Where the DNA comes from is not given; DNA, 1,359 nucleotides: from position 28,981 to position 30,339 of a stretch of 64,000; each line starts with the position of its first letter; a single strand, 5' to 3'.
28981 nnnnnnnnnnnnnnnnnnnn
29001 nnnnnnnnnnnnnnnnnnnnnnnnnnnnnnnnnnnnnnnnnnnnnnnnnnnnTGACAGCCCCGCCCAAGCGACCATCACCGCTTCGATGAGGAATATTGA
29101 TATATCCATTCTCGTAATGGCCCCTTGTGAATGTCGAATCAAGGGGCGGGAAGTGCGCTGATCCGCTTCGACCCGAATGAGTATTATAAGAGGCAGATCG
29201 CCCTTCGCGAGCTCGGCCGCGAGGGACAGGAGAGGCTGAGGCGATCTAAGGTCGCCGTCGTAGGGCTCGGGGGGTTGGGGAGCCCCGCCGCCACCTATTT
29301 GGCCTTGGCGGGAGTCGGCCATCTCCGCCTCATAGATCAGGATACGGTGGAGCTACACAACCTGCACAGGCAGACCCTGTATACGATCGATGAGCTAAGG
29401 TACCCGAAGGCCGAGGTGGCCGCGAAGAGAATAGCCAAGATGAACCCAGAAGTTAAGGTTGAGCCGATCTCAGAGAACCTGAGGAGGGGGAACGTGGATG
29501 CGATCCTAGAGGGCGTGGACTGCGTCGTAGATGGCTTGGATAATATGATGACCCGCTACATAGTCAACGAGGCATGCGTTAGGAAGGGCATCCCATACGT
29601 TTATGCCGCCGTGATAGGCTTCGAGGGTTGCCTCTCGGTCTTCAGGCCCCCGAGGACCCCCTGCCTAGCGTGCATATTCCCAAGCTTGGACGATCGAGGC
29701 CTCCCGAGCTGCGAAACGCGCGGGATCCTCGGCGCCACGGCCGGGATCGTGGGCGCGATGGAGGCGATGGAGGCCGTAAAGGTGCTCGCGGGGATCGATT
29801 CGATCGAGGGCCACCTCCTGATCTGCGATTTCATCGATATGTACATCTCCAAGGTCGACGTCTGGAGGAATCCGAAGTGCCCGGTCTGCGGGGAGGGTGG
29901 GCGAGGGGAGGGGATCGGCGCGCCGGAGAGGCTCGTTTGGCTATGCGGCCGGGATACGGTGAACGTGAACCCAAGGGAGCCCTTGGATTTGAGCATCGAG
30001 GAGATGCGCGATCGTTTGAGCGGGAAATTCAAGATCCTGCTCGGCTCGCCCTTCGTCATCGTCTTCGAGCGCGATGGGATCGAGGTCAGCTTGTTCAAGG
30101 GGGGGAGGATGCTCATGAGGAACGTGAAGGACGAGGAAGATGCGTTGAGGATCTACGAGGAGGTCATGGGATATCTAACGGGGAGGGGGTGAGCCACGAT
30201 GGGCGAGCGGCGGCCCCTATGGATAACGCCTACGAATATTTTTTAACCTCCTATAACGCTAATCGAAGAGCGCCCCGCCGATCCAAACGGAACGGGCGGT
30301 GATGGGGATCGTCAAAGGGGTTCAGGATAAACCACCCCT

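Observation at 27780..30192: Both E1-like paralogues share an unrecognised about 90-aa C-terminal domain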

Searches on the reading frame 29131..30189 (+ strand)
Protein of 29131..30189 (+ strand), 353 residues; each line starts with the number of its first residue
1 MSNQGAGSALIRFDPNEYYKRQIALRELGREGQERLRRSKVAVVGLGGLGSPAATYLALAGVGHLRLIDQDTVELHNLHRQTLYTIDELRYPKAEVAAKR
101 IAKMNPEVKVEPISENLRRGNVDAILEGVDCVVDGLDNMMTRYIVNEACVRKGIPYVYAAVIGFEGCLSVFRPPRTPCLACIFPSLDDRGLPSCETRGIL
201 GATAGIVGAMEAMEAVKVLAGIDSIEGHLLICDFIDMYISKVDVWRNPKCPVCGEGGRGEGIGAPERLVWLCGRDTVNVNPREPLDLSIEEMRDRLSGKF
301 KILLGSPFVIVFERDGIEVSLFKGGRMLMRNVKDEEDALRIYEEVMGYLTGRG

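Call 4: search_protein_families(library=pfam, proteins=[window:29131-30189:+], max_evalue=1)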
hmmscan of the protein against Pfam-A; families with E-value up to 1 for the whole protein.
window:29131-30189:+ (353 aa): 4 families
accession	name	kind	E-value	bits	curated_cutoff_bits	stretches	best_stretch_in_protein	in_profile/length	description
PF00899.27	ThiF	-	2.2e-77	259.8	28.1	1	19-252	1-238/238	ThiF family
PF03435.24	Sacchrp_dh_NADP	-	0.0016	19.2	25.1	1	41-161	1-100/129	Saccharopine dehydrogenase NADP binding domain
PF03721.20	UDPG_MGDP_dh_N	-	0.011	15.8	27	1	40-87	2-48/187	UDP-glucose/GDP-mannose dehydrogenase family, NAD binding domain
PF02737.24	3HCDH_N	-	0.099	13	22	1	40-127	1-84/180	3-hydroxyacyl-CoA dehydrogenase, NAD binding domain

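Call 5: search_protein_families(library=ncbifam, proteins=[window:29131-30189:+], max_evalue=1)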
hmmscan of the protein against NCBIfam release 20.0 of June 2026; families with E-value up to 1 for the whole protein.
window:29131-30189:+ (353 aa): 33 families (the best 25 are shown)
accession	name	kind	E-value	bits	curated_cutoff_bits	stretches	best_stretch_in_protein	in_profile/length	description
NF006444.0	PRK08762.1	equivalog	8.7e-81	271.5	449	1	16-256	125-370/387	molybdopterin-synthase adenylyltransferase MoeB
TIGR02356.1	adenyl_thiF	equivalog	3e-71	239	275.25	1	19-219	2-203/203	thiazole biosynthesis adenylyltransferase ThiF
NF004281.0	PRK05690.1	subfamily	1e-70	237.9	266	1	18-254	12-249/250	molybdopterin-synthase adenylyltransferase MoeB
NF047750.1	SAMPActivE1UbaA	equivalog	2.5e-66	223.8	450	1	18-256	12-251/270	SAMP-activating enzyme E1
NF009123.0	PRK12475.1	subfamily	3e-61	207.6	510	1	17-347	3-338/338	MoeB/ThiF family adenylyltransferase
TIGR02355.1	moeB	equivalog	1.8e-59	201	376.55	1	19-253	5-240/240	molybdopterin-synthase adenylyltransferase MoeB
NF005646.0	PRK07411.1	equivalog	5.8e-55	187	633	1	14-253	14-255/390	molybdopterin-synthase adenylyltransferase MoeB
NF004111.0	PRK05600.1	equivalog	2.2e-54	185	437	1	20-245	23-253/371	ThiF family adenylyltransferase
NF005902.0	PRK07878.1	equivalog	1.4e-53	182.3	647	1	17-252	21-262/392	adenylyltransferase/sulfurtransferase MoeZ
NF006204.0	PRK08328.1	equivalog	5.7e-53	179.9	339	1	17-236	8-223/231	hypothetical protein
NF006077.0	PRK08223.1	equivalog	2.4e-33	115.4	266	1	13-173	5-165/296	hypothetical protein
NF006395.0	PRK08644.1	equivalog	9.5e-30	103.8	159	1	26-160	18-153/215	sulfur carrier protein ThiS adenylyltransferase ThiF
TIGR02354.1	thiF_fam2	equivalog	1.2e-24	87.3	152.2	1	30-151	13-133/200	thiamine biosynthesis protein ThiF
NF005901.0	PRK07877.1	equivalog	1.4e-22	79.8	476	1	28-159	97-227/722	Rv1355c family protein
NF011424.0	PRK14851.1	subfamily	3.4e-21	74.9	1170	1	19-173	26-180/679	hypothetical protein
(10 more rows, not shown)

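Call 8: search_solved_structures(query=window:29131-30189:+, max_evalue=0.001, show_alignments=1)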
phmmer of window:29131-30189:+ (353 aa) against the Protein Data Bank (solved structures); distinct sequences matched with E-value up to 0.001: 73 (the best 60 are shown).
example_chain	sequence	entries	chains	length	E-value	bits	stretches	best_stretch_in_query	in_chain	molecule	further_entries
1zfn_A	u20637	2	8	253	6.4e-52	179.8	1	19-255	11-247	Adenylyltransferase thiF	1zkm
1zud_1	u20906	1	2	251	6.6e-52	179.8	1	19-255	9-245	Adenylyltransferase thiF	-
1jw9_B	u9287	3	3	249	1.8e-46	161.9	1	19-255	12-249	MOLYBDOPTERIN BIOSYNTHESIS MOEB PROTEIN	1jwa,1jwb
6yub_B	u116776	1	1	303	1.9e-33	119.1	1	15-220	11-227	Adenylyltransferase and sulfurtransferase uba4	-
6yub_A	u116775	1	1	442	5.4e-33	117.6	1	16-220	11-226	Adenylyltransferase and sulfurtransferase uba4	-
6z6s_DDD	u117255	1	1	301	4e-32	114.7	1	16-220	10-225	Adenylyltransferase and sulfurtransferase uba4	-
6yuc_D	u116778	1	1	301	4e-32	114.7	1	16-220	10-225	Adenylyltransferase and sulfurtransferase uba4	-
5l6h_A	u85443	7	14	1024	1.4e-24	89.9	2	16-198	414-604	Ubiquitin-activating enzyme E1 1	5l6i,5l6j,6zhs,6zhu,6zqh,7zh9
5tr4_A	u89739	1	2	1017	2.7e-24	89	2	16-198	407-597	Ubiquitin-activating enzyme E1 1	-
4nnj_A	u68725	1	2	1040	2.9e-24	88.9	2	16-198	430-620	Ubiquitin-activating enzyme E1 1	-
6nya_A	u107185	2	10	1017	4.3e-24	88.3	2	16-198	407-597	Ubiquitin-activating enzyme E1 1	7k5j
3cmm_A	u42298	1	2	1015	4.8e-24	88.2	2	16-198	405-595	Ubiquitin-activating enzyme E1 1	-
9qgg_B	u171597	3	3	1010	5.1e-23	84.8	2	19-202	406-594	E1 ubiquitin-activating enzyme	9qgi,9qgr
8oif_A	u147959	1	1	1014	5.3e-23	84.7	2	19-197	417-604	Ubiquitin-like modifier-activating enzyme 7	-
8se9_A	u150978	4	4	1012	5.6e-23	84.6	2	19-197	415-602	Ubiquitin-like modifier-activating enzyme 7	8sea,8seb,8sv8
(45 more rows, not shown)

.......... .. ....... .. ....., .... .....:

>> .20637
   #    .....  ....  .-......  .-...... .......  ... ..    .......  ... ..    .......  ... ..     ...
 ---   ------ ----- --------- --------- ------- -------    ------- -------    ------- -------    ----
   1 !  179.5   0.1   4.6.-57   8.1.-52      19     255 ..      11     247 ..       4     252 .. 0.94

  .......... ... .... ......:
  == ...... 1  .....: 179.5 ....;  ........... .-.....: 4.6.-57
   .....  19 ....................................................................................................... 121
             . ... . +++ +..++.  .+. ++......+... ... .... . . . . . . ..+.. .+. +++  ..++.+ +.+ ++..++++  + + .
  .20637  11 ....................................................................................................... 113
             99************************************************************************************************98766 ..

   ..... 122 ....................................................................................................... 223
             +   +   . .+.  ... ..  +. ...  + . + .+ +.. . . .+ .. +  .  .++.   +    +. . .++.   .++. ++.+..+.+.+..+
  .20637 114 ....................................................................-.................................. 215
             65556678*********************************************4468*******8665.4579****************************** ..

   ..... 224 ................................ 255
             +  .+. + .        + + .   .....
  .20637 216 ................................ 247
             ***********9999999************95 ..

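Call 12: find_homologous_proteins(query=window:29131-30189:+, max_evalue=1e-20)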
Query window:29131-30189:+ (353 aa): 3438 proteins with E <= 1e-20 among 8000 candidates; the best 120 are listed.
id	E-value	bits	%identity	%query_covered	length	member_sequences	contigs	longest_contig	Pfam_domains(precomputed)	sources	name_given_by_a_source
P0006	2.8e-225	765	98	97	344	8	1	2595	PF00899.28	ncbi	ncbi:MAG: HesA/MoeB/ThiF family protein [Candidatus Bathyarchaeia archaeon]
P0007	1.3e-201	687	87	99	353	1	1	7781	PF00899.28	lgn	-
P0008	2.2e-196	670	85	98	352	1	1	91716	PF00899.28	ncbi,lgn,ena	-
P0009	2.0e-195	667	85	96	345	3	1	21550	PF00899.28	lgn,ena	-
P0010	4.2e-193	659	81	99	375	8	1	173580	PF00899.28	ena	-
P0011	1.3e-154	533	66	96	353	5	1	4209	PF00899.28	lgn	-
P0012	2.8e-153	528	66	96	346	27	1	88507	PF00899.28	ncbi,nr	ncbi:HesA/MoeB/ThiF family protein [Candidatus Bathyarchaeota archaeon]|nr:MAG: HesA/MoeB/ThiF famil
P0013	2.3e-152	525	66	95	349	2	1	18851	PF00899.28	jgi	-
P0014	3.1e-152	525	66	96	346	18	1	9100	PF00899.28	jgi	-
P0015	5.2e-152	524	64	98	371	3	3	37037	PF00899.28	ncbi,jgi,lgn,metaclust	metaclust:\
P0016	8.7e-152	523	66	96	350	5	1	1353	PF00899.28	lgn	-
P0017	2.7e-151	522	67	95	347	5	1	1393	PF00899.28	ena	-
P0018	3.0e-151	521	65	97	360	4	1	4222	PF00899.28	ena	-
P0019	5.9e-151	520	67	95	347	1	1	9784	PF00899.28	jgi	-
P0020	6.8e-150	517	67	95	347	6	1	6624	PF00899.28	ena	-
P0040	8.0e-142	490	61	98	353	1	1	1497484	PF00899.28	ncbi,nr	ncbi:MAG: HesA/MoeB/ThiF family protein [Candidatus Bathyarchaeota archaeon]|nr:MAG: HesA/MoeB/ThiF 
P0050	2.6e-139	482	62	95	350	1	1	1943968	PF00899.28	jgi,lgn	-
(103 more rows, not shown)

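Call 26: predict_structure(alignment_id=A2)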
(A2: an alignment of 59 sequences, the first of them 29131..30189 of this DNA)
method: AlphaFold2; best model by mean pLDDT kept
length: 353 residues; sequences in the alignment: 59
mean_pLDDT: 82.1   pTM: 0.69
mean pLDDT of the five models: 82.1, 81.0, 79.9, 79.6, 76.7
residues with pLDDT >= 90: 140; 70-90: 152; 50-70: 33; < 50: 28
segments of 3 or more residues with pLDDT < 50: 1-8, 17-22, 257-265
pLDDT, mean of each block of 10 residues (from residue 1): 44 50 63 92 95 95 94 80 89 92 94 87 96 91 94 96 88 89 76 65 91 96 90 84 85 61 51 65 79 89 77 87 83 86 91 57
secondary structure, 60 per line:
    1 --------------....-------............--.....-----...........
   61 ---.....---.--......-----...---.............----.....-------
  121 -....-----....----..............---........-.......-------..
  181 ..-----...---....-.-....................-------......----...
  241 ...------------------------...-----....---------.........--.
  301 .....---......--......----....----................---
elements in order: H15-18 H26-37 E40-44 H50-60 E64-68 H75-80 H93-104 E109-113 H122-125 E131-134 H139-152 E156-163 E165-171 H179-182 H194-197 H201-220 E228-233 E238-243 E268-270 E276-279 H289-296 E300-305 E309-314 E317-322 E327-330 H335-350

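Call 38: find_encoding_contigs(protein=P0040, flank=8000, max_places=2)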
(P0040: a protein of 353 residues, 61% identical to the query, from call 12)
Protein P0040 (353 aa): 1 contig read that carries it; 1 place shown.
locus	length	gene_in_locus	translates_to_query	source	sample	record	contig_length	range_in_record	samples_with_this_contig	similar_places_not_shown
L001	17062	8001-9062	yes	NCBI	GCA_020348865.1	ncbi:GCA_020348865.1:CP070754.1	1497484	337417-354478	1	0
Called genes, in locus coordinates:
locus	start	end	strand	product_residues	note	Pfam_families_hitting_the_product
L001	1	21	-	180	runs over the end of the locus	PF02943:FeThRed_B, PF23458:DUF7130 (faint), PF21349:RUBY_RBDX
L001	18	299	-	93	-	PF00462:Glutaredoxin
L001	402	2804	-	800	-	PF20437:LonC_helical, PF13654:AAA_32, PF20436:LonB_AAA-LID, PF05362:Lon_C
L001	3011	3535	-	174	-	PF09515:Thia_YuaJ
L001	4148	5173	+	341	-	PF04055:Radical_SAM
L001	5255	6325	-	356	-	PF08735:DUF1786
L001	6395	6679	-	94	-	PF02597:ThiS (weak)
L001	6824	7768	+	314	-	PF01171:ATP_bind_3, PF03054:tRNA_Me_trans (weak), PF16503:zn-ribbon_14 (weak)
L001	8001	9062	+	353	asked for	PF00899:ThiF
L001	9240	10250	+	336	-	PF13527:Acetyltransf_9 (faint), PF13302:Acetyltransf_3 (weak), PF00583:Acetyltransf_1, PF13508:Acetyltransf_7, PF13673:Acetyltransf_10 (weak), PF08445:FR47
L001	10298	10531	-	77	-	-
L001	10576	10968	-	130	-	-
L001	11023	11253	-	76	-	-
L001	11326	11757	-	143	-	-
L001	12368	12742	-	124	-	-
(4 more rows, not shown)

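Call 39: find_encoding_contigs(protein=P0050, flank=8000, max_places=2)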
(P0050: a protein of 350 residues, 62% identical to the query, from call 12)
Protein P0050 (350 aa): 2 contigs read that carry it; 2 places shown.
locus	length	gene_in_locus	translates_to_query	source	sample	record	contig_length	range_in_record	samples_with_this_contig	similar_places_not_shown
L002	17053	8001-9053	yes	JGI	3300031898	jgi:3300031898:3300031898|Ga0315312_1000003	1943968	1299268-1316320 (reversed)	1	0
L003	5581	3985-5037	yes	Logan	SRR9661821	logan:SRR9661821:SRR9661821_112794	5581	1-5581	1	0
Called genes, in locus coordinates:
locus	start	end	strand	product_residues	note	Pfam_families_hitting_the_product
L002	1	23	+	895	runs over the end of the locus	-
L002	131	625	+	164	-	-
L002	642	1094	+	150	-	PF00571:CBS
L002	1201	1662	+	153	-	-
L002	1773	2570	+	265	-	PF01478:Peptidase_A24, PF06847:Arc_PepC_II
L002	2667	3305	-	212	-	PF01022:HTH_5 (weak), PF12840:HTH_20 (weak)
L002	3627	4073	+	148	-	PF13404:HTH_AsnC-type, PF13412:HTH_24, PF08220:HTH_DeoR (weak), PF08279:HTH_11, PF01037:AsnC_trans_reg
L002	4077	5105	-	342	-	PF01040:UbiA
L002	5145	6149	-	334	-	PF00348:polyprenyl_synt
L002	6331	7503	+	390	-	PF07690:MFS_1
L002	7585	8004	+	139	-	PF01451:LMWPc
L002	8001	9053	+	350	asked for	PF00899:ThiF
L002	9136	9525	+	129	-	-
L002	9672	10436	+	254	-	PF01209:Ubie_methyltran, PF13489:Methyltransf_23, PF08003:Methyltransf_9 (weak), PF13847:Methyltransf_31, PF08241:Methyltransf_11, PF08242:Methyltransf_12, PF13649:Methyltransf_25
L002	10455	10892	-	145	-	PF26348:SRA_ScoMcrA, PF02182:SAD_SRA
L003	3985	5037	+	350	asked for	PF00899:ThiF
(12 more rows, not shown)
